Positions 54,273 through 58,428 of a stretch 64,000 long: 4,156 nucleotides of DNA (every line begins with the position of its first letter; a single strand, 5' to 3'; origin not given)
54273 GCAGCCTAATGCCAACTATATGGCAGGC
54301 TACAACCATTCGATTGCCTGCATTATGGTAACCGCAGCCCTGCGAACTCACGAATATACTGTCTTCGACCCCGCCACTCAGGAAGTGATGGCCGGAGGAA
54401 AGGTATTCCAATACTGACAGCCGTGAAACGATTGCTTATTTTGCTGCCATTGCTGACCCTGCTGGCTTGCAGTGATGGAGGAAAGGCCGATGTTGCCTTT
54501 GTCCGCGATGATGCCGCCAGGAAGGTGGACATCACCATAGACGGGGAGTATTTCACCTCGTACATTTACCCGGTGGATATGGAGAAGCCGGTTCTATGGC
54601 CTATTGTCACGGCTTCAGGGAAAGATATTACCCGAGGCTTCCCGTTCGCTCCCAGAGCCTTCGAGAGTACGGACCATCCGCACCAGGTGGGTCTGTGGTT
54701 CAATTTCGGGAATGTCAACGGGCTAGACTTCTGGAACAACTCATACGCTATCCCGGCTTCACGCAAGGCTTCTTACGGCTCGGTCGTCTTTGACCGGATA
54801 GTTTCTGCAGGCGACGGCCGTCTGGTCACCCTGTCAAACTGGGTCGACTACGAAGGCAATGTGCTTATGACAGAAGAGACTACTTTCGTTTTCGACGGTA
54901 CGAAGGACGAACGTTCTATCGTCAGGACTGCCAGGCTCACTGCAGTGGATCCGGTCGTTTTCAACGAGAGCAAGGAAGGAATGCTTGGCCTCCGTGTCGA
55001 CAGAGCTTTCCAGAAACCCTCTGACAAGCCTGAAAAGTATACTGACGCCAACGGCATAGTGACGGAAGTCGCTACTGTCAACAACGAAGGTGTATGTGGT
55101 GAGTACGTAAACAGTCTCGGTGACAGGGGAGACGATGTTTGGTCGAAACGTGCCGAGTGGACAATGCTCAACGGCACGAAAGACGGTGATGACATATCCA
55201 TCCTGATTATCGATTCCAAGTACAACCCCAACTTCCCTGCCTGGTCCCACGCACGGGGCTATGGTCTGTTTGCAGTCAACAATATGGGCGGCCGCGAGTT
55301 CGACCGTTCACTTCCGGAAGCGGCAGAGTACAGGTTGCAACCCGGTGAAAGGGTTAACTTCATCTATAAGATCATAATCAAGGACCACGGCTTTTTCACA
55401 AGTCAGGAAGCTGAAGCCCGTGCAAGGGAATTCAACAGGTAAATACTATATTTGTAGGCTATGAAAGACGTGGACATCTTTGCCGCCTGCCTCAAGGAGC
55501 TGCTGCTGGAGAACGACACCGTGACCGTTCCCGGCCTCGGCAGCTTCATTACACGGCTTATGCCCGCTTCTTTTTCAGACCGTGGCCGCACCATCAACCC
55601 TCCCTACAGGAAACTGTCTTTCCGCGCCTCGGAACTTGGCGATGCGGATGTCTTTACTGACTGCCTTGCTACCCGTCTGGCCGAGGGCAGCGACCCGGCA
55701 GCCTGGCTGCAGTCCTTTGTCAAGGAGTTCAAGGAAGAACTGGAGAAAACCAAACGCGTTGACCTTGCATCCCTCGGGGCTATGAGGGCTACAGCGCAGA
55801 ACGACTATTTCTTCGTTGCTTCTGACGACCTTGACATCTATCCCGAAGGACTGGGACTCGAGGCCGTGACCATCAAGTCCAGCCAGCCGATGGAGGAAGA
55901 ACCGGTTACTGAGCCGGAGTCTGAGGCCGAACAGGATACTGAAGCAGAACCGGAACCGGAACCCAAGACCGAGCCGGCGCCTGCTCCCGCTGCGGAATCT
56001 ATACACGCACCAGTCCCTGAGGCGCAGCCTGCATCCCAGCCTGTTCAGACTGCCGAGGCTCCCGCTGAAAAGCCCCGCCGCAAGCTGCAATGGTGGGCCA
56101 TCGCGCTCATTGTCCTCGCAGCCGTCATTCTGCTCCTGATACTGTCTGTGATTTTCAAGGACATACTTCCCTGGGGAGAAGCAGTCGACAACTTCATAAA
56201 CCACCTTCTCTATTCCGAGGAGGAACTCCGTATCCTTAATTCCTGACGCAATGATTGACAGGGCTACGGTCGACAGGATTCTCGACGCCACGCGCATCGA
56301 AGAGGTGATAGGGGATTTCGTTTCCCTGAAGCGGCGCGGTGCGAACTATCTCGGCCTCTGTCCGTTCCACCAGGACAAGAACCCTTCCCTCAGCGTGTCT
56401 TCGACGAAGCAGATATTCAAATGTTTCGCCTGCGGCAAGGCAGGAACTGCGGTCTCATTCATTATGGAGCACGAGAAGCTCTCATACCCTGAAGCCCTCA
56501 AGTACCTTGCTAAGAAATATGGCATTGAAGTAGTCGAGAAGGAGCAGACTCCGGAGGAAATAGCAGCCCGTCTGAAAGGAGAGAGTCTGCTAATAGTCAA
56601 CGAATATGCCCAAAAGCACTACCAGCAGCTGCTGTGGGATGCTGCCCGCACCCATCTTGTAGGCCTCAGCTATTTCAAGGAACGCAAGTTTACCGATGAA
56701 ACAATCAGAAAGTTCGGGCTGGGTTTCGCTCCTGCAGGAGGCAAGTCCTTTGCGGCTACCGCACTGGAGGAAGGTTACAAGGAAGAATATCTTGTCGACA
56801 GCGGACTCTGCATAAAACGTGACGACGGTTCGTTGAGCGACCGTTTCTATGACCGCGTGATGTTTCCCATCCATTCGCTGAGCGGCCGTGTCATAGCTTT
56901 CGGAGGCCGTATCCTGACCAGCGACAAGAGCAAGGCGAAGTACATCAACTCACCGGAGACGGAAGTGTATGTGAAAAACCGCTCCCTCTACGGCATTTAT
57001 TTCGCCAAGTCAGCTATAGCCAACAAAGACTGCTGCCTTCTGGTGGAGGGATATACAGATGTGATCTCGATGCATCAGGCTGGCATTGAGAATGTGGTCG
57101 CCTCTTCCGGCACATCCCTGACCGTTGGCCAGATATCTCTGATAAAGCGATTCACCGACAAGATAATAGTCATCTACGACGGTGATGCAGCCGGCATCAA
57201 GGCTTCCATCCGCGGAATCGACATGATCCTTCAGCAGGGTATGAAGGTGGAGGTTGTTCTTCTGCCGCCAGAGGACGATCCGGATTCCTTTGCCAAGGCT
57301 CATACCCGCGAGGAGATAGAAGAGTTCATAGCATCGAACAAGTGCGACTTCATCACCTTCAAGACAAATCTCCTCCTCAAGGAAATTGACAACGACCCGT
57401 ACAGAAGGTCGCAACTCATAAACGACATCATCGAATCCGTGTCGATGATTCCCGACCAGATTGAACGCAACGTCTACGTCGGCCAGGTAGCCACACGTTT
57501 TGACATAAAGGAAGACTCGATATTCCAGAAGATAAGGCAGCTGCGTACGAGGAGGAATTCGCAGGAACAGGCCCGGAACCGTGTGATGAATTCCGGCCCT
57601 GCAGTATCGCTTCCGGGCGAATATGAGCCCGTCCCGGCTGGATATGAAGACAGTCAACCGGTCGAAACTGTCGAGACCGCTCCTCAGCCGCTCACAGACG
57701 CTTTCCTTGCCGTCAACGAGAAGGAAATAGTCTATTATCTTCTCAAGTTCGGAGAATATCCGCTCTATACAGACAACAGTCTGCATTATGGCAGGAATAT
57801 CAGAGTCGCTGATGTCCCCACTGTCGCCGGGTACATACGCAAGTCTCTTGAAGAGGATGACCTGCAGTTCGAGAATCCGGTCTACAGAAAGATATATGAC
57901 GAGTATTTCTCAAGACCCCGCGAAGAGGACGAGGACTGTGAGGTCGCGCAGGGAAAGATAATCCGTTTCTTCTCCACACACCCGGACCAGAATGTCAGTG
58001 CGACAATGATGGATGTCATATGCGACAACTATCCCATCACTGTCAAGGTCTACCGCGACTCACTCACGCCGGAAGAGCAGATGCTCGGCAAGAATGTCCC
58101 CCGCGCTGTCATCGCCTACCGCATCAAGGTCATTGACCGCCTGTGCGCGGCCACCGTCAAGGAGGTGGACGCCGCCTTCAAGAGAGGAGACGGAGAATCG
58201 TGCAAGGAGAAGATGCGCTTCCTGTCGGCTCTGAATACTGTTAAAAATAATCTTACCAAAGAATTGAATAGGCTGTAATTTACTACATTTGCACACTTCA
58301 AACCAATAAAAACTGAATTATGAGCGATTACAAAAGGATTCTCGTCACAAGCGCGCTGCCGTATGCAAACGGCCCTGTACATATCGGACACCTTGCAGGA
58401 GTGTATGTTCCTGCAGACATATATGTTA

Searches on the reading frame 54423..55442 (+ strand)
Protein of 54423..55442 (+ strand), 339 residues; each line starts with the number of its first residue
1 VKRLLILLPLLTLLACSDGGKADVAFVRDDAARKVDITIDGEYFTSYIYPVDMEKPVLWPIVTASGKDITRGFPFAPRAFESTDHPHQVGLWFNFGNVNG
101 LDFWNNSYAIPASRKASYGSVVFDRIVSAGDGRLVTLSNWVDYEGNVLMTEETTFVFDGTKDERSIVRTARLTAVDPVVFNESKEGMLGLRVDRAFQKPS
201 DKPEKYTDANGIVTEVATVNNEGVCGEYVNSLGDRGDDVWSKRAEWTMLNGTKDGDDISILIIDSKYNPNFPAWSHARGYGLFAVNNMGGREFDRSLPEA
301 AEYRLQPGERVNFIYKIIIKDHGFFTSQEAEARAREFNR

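Call 61: search_protein_families(library=pfam, proteins=[window:54423-55442:+])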
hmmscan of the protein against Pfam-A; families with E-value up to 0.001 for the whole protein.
window:54423-55442:+ (339 aa): 1 family
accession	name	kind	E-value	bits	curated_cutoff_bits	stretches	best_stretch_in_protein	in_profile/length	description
PF14100.11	DUF6807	-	6.3e-62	210.1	27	1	34-333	1-268/270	Family of unknown function (DUF6807)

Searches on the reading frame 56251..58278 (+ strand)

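Call 61: search_protein_families(library=pfam, proteins=[window:56251-58278:+])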
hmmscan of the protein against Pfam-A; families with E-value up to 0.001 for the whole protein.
window:56251-58278:+ (675 aa): 7 families
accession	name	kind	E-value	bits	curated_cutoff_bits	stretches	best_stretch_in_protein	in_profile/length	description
PF08275.17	DNAG_N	-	8.6e-37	126.5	26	1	138-252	14-127/128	DNA primase catalytic core, N-terminal domain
PF01807.25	Zn_ribbon_DnaG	-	7e-34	116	24.9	1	4-97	3-96/98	CHC2 zinc finger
PF13155.12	Toprim_2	-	6e-21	75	22.1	1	264-347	2-87/88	Toprim-like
PF13662.12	Toprim_4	-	6.7e-17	61.9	25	1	263-336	4-84/85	Toprim domain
PF01751.28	Toprim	-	2.7e-11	43.9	23.1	1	263-333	3-91/96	Toprim domain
PF10410.14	DnaB_bind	-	5.6e-08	33.4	20.6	1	370-421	3-55/56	DnaB-helicase binding domain of primase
PF13362.12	Toprim_3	-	0.00032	21.5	27.2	1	263-351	3-92/95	Toprim domain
